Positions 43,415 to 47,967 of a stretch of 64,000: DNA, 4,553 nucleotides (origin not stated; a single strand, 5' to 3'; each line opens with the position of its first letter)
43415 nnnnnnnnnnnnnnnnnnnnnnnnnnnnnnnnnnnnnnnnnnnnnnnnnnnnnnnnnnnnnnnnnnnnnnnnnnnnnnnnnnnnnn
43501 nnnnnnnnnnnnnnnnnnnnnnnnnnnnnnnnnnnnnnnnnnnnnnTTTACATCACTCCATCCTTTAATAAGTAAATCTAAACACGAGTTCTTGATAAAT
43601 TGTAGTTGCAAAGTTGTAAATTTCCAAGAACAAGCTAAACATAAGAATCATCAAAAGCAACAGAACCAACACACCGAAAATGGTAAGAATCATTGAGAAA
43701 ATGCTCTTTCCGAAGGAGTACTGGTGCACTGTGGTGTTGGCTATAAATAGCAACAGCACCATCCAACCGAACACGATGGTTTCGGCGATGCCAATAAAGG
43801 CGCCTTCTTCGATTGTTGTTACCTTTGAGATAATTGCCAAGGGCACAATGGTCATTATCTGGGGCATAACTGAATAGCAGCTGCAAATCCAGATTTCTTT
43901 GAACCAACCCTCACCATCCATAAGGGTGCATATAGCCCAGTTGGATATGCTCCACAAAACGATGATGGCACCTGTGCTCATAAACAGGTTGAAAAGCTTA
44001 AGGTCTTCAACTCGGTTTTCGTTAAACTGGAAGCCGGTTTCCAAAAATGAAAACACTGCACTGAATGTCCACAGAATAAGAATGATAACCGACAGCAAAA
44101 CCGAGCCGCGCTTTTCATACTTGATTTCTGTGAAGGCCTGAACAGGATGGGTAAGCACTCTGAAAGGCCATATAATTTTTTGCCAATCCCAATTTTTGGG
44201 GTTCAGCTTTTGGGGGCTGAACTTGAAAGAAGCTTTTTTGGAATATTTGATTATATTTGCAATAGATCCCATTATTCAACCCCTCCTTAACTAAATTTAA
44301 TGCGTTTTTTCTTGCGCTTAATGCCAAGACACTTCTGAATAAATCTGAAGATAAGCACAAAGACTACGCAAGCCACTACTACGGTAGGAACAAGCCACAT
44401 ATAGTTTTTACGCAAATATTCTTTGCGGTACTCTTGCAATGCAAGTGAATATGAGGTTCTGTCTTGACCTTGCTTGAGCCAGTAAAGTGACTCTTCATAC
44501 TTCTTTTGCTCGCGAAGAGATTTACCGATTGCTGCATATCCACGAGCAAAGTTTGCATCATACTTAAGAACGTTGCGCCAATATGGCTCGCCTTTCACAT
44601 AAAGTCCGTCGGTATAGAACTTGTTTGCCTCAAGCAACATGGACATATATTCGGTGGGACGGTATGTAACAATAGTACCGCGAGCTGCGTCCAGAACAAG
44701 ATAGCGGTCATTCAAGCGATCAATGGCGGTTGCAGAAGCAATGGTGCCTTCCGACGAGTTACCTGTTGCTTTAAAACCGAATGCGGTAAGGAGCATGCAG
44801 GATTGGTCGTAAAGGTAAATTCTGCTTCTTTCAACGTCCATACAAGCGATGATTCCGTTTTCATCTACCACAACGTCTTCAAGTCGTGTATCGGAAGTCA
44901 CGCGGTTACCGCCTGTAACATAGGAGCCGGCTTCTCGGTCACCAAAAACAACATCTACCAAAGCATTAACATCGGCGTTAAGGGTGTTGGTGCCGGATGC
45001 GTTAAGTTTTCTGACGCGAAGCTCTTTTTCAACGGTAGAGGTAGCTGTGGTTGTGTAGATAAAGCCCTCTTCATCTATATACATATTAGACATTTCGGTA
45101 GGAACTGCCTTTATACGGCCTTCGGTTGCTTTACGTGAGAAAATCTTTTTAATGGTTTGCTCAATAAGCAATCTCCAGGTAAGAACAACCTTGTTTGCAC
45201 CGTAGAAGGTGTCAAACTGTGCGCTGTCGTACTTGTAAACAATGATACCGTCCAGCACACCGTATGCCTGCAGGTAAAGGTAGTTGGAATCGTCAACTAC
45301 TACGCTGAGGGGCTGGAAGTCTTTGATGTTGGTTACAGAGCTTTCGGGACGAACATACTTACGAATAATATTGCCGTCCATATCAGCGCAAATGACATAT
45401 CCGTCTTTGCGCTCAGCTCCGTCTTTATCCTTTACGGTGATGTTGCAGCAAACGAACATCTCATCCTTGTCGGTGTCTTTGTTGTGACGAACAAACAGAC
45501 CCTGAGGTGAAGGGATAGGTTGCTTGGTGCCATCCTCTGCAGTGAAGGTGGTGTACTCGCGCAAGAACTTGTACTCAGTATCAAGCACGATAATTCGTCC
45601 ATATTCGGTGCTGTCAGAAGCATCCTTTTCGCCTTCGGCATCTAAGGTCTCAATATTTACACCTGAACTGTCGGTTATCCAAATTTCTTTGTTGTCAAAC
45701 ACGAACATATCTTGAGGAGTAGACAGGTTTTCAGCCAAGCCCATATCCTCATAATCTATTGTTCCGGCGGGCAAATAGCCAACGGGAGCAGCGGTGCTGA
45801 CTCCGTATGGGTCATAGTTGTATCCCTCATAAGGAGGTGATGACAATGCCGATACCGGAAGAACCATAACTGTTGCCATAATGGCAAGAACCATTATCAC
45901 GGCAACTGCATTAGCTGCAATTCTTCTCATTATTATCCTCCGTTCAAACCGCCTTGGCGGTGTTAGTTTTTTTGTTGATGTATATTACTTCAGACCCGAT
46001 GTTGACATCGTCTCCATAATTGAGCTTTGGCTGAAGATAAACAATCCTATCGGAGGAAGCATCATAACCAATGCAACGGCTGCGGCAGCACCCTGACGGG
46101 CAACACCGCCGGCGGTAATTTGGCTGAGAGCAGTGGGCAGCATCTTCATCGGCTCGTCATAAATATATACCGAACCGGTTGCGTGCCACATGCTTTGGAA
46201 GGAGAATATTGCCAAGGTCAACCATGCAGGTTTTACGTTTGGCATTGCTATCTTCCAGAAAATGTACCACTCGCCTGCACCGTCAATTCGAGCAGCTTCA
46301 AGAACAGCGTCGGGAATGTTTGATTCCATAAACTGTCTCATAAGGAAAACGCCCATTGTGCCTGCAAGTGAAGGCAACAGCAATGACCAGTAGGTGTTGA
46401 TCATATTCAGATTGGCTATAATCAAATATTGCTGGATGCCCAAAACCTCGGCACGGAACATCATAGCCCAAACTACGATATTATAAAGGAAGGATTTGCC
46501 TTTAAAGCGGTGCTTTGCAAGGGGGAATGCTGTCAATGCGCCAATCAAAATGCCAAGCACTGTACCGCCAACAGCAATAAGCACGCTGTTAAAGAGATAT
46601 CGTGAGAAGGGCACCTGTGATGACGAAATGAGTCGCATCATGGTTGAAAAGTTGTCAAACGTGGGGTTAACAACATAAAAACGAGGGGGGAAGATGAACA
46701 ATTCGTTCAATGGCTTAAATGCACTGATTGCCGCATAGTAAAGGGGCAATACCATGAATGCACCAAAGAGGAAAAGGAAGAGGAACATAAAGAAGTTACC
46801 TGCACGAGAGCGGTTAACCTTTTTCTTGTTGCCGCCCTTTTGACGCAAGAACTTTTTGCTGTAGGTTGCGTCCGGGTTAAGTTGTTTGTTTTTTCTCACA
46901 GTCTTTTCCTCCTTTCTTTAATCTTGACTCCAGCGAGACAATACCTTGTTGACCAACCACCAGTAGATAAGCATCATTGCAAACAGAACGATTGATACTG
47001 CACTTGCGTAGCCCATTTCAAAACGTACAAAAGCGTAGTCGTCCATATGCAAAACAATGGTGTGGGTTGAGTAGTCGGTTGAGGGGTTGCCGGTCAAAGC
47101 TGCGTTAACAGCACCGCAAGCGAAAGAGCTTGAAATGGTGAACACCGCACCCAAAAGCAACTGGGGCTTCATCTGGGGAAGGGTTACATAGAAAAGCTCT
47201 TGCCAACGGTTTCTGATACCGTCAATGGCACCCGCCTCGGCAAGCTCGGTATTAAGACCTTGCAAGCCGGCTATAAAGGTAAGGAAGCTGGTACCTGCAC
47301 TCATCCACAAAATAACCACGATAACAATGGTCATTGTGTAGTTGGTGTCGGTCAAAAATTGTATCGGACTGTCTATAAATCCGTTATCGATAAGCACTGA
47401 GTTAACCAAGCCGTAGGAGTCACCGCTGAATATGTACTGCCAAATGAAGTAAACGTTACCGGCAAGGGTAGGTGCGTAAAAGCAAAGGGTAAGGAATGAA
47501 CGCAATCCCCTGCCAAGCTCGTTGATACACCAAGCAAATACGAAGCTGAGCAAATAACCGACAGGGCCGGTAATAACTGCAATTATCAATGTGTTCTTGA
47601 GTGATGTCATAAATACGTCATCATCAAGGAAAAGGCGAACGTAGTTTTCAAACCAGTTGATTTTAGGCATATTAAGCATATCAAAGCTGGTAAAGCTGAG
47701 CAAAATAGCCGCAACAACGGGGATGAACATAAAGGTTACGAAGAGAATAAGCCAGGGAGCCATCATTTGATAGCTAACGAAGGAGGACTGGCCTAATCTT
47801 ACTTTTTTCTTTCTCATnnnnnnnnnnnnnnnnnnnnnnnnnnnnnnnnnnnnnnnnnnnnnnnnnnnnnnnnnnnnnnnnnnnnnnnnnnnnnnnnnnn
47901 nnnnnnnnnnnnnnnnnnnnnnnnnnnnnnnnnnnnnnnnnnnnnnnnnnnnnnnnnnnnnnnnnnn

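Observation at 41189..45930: Uncharacterised secreted/membrane trio inserted between two complete permease pairs of one ABC operon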

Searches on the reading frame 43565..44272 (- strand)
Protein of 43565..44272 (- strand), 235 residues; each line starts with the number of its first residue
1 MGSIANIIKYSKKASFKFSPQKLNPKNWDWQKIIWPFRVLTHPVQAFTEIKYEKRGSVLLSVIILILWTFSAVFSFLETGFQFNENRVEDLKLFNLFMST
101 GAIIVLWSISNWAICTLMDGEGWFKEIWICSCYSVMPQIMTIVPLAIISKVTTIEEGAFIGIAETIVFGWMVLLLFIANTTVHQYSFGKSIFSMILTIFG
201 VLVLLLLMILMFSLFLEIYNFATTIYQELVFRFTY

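Call 4: search_protein_families(library=pfam, proteins=[window:43565-44272:-], max_evalue=0.01)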
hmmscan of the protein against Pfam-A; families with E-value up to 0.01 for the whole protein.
window:43565-44272:- (235 aa): 1 family
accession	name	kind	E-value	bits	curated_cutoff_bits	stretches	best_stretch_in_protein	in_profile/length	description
PF04893.22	Yip1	-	4e-13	50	28.6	1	37-207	1-171/173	Yip1 domain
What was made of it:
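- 43565..44272 (-): Yip1-family 5-TM membrane protein (235 aa). It is the membrane half of the NHL-TPR-Yip1 unit. Pfam Yip1 scores E=4e-13, 50 bits against a cutoff of 28.6 (call 4).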

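Call 5: search_protein_families(library=ncbifam, proteins=[window:43565-44272:-], max_evalue=0.01)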
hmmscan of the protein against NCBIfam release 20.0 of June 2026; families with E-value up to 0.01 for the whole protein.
window:43565-44272:- (235 aa): 0 families

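Call 81: list_cluster_members(proteins=[P0001, P0121, window:43565-44272:-, window:47814-50789:-])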
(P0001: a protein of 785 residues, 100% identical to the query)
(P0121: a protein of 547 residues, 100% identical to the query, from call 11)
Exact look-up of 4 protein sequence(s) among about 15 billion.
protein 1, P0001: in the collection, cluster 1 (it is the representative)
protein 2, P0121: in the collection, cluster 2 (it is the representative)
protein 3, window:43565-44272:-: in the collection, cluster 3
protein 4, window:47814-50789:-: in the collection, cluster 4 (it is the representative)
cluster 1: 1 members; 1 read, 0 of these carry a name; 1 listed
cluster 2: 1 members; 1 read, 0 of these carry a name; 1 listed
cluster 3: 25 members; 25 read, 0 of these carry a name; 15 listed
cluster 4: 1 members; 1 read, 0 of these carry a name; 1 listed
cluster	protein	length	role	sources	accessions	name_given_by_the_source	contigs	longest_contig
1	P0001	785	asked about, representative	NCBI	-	-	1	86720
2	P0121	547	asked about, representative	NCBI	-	-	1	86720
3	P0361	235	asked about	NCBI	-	-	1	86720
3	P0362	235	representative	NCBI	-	-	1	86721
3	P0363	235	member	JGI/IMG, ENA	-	-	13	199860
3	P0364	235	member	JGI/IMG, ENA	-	-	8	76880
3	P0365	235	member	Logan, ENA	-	-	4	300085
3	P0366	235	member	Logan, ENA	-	-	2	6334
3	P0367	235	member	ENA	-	-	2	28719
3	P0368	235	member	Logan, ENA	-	-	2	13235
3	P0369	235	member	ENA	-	-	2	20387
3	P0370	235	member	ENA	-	-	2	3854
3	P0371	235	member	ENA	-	-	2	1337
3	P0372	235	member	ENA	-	-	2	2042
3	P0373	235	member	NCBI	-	-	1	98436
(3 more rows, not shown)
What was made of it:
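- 43565..44272 (-): A cluster at 90% identity or more holds 25 sequences (call 81).
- Checked: The four exact protein sequences I looked up (the trio and the giant SBP) exist as called genes in a public NCBI assembly (call 81).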

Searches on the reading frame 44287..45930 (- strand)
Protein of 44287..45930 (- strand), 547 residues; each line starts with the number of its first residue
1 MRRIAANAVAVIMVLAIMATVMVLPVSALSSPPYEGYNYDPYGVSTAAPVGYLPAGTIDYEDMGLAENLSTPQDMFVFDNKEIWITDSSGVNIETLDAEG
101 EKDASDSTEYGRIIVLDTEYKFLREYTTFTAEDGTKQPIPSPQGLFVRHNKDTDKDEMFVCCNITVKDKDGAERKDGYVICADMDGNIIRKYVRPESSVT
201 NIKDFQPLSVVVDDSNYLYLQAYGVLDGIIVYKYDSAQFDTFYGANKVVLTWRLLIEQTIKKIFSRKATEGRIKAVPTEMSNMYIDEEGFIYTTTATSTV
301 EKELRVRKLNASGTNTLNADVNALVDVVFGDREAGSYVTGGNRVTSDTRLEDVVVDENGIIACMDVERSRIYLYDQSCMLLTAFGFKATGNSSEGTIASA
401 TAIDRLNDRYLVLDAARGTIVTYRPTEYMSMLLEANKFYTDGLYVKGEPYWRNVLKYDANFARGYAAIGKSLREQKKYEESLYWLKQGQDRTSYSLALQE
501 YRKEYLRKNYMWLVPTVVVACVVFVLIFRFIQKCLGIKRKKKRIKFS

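Call 4: search_protein_families(library=pfam, proteins=[window:44287-45930:-], max_evalue=0.01)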
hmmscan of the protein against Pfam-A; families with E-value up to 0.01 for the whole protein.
window:44287-45930:- (547 aa): 0 families

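Call 5: search_protein_families(library=ncbifam, proteins=[window:44287-45930:-], max_evalue=0.01)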
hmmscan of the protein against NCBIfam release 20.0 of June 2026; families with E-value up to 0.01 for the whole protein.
window:44287-45930:- (547 aa): 1 family
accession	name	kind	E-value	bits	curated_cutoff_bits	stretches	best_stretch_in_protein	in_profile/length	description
NF035926.1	scyF_NHL_VPEP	equivalog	0.00042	19.6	350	0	339-394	235-293/376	scytonemin biosynthesis PEP-CTERM protein ScyF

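Call 11: find_homologous_proteins(query=window:44287-45930:-, max_evalue=0.00001)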
Query window:44287-45930:- (547 aa): 73 proteins with E <= 0.00001 among 8000 candidates.
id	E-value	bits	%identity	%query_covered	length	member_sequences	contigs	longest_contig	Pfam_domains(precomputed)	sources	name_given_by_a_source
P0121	0.0e+0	1232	100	100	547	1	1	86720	-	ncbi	-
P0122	0.0e+0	1111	88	100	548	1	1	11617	-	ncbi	-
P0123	0.0e+0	1020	79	100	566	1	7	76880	-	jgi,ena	-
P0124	0.0e+0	1018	79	100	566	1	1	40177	-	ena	-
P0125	0.0e+0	1015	78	100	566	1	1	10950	-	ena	-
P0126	0.0e+0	1012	80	100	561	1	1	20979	-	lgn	-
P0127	3.0e-293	991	78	100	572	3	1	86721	-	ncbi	-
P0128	1.1e-292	989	77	100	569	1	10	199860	-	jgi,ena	-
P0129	3.1e-290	981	77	100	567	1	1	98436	-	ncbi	-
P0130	1.6e-289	979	76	100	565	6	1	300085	-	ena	-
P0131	7.7e-286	967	74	100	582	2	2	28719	-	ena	-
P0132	1.1e-282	956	75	97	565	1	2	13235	-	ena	-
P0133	7.6e-257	871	69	100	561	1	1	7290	-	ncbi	-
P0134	1.2e-226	771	61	100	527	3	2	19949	-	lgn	-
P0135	2.3e-225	767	62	100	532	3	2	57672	-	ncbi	-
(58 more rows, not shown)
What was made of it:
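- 44287..45930 (-): Extracytoplasmic scaffold protein (547 aa). It has an N-terminal signal/anchor helix, a six-bladed NHL beta-propeller (about residues 35-425), TPR-like helical repeats (427-508) and a C-terminal TM helix (510-534) with a basic cytoplasmic tail. Distant homologues carry Pfam NHL and TPR domains and are fused to Yip1 (call 11).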

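Call 34: predict_structure(alignment_id=A2)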
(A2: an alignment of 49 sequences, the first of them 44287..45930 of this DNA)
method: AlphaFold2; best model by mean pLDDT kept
length: 547 residues; sequences in the alignment: 49
mean_pLDDT: 86.3   pTM: 0.80
mean pLDDT of the five models: 86.3, 86.2, 85.4, 85.2, 85.1
residues with pLDDT >= 90: 324; 70-90: 160; 50-70: 40; < 50: 23
segments of 3 or more residues with pLDDT < 50: 24-28, 248-250, 266-277, 545-547
pLDDT, mean of each block of 10 residues (from residue 1): 78 85 52 86 90 94 95 95 96 74 85 97 97 93 94 93 91 92 96 81 88 93 85 93 66 58 50 48 91 86 89 86 84 76 83 94 94 94 89 84 96 96 95 94 95 94 94 96 95 94 90 89 90 73 52
secondary structure, 60 per line:
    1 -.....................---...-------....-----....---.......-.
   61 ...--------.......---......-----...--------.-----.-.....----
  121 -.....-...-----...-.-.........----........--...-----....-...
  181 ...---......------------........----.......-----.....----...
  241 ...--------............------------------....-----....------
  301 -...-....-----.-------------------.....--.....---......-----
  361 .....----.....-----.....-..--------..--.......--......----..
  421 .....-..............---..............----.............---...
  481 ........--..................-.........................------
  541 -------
elements in order: H2-22 E36-39 E45-48 E52-58 H60-63 E72-78 E82-87 E112-116 E122-126 E128-130 E136-138 E142-150 E155-162 E165-167 E173-176 E178-183 E187-192 E205-212 E217-223 E229-233 E238-243 H252-263 E282-285 E291-294 E306-309 E335-339 E342-346 E350-355 E361-365 E370-374 E380-384 E400-406 E409-414 E419-425 H427-440 H444-457 H462-474 H478-488 H491-508 H510-534
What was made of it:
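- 44287..45930 (-): AlphaFold pLDDT is 86.3 (call 34).
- On TPR repeat proteins: The model shows paired helices at 427-508 (call 34).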

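Call 39: fold_search(model_id=the predicted structure, library=pdb)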
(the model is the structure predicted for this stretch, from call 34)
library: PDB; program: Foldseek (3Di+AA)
matches with E <= 10: 1406; with E <= 0.001: 200
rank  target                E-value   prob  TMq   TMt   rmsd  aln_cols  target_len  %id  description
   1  8j72_B                1.2e-12  1.00  0.37  0.70   6.7       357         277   15  Crystal structure of mammalian Trim71 in complex with lncRNA Trincr1 (released 2024-03-06)
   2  8j72_A                1.8e-12  1.00  0.37  0.70   7.9       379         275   16  Crystal structure of mammalian Trim71 in complex with lncRNA Trincr1 (released 2024-03-06)
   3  6fq3_A                6.3e-12  1.00  0.40  0.54   9.0       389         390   15  Crystal structure of Danio rerio Lin41 filamin-NHL domains in complex with lin-29A 5'UTR 13mer RNA (released 2018-05-09)
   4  9jur                  8.8e-12  1.00  0.37  0.68   7.9       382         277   16  Crystal Structure of NHL domain of human E3 ubiquitin-protein ligase TRIM71 (released 2025-04-30)
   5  6fpt_B                1.1e-11  1.00  0.36  0.50  10.5       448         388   14  Crystal structure of Danio rerio Lin41 filamin-NHL domains (released 2018-05-09)
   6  6xg7                  1.4e-11  1.00  0.38  0.69   7.3       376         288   14  1.3 A Resolution Structure of the of the NHL Repeat Region of D. melanogaster Thin (released 2020-12-16)
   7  7qrx_A                2.5e-11  1.00  0.37  0.69   7.9       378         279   17  Crystal structure of NHL domain of TRIM71 (released 2022-05-04)
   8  6d69                  3.4e-11  1.00  0.39  0.70   6.5       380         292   13  Crystal Structure of the NHL Repeat Region of D. melanogaster Thin (released 2019-04-24)
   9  6fpt_A                1.8e-10  1.00  0.37  0.51   7.8       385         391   16  Crystal structure of Danio rerio Lin41 filamin-NHL domains (released 2018-05-09)
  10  7qrv_D                5.9e-10  1.00  0.38  0.70   6.8       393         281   14  Crystal structure of NHL domain of TRIM2 (full C-terminal) (released 2022-05-04)
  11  7qrw                  8.1e-10  1.00  0.37  0.70   7.4       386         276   14  Crystal structure of NHL domain of TRIM3 (released 2022-05-04)
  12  7qrv_B                1.7e-09  1.00  0.38  0.71   6.6       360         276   15  Crystal structure of NHL domain of TRIM2 (full C-terminal) (released 2022-05-04)
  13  7b2r_B                1.7e-09  1.00  0.39  0.72   6.6       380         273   15  Crystal structure of NHL domain of TRIM2 (released 2021-01-13)
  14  7qrv_A                2.4e-09  1.00  0.38  0.71   7.0       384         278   14  Crystal structure of NHL domain of TRIM2 (full C-terminal) (released 2022-05-04)
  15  6ff4_D                7.2e-09  1.00  0.35  0.55   7.5       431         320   11  human Bact spliceosome core structure (released 2018-08-29)
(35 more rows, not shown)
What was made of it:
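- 44287..45930 (-): Foldseek top hits are TRIM71, TRIM2 and Brat NHL domains, at E about 1e-12 and TM 0.70 (call 39).
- On NHL-repeat beta-propeller: The AlphaFold model is a six-bladed propeller whose best PDB matches are NHL domains, at E about 1e-12 and TM 0.70 (calls 34, 39).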

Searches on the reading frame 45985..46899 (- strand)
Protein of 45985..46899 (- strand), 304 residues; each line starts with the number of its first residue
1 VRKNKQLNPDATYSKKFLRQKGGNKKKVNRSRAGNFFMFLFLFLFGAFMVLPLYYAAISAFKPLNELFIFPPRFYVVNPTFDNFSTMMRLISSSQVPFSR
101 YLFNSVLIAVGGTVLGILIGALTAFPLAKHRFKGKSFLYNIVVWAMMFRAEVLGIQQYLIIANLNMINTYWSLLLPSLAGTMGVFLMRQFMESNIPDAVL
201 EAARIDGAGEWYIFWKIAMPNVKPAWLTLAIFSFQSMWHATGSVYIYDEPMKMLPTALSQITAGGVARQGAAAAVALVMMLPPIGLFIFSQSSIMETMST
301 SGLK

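Call 4: search_protein_families(library=pfam, proteins=[window:45985-46899:-], max_evalue=0.01)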
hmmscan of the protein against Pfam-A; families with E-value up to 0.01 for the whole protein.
window:45985-46899:- (304 aa): 1 family
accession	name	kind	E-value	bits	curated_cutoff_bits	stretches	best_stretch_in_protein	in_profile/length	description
PF00528.27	BPD_transp_1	-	1.7e-08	34.9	26.4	1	116-282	1-165/184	Binding-protein-dependent transport system inner membrane component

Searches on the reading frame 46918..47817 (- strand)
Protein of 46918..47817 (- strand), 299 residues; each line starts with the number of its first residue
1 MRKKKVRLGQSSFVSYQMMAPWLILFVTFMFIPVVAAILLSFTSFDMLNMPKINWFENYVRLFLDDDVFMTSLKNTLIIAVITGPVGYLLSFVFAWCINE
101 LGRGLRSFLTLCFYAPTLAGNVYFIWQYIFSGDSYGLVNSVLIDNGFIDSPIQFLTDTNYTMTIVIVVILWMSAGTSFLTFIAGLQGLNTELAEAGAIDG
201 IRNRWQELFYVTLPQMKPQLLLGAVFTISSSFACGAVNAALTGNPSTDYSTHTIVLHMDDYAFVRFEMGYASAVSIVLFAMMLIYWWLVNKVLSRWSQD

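Call 4: search_protein_families(library=pfam, proteins=[window:46918-47817:-], max_evalue=0.01)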
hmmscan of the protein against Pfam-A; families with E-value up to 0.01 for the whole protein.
window:46918-47817:- (299 aa): 1 family
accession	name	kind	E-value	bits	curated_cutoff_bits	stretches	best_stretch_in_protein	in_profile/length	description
PF00528.27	BPD_transp_1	-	7.3e-12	45.8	26.4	1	101-291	16-177/184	Binding-protein-dependent transport system inner membrane component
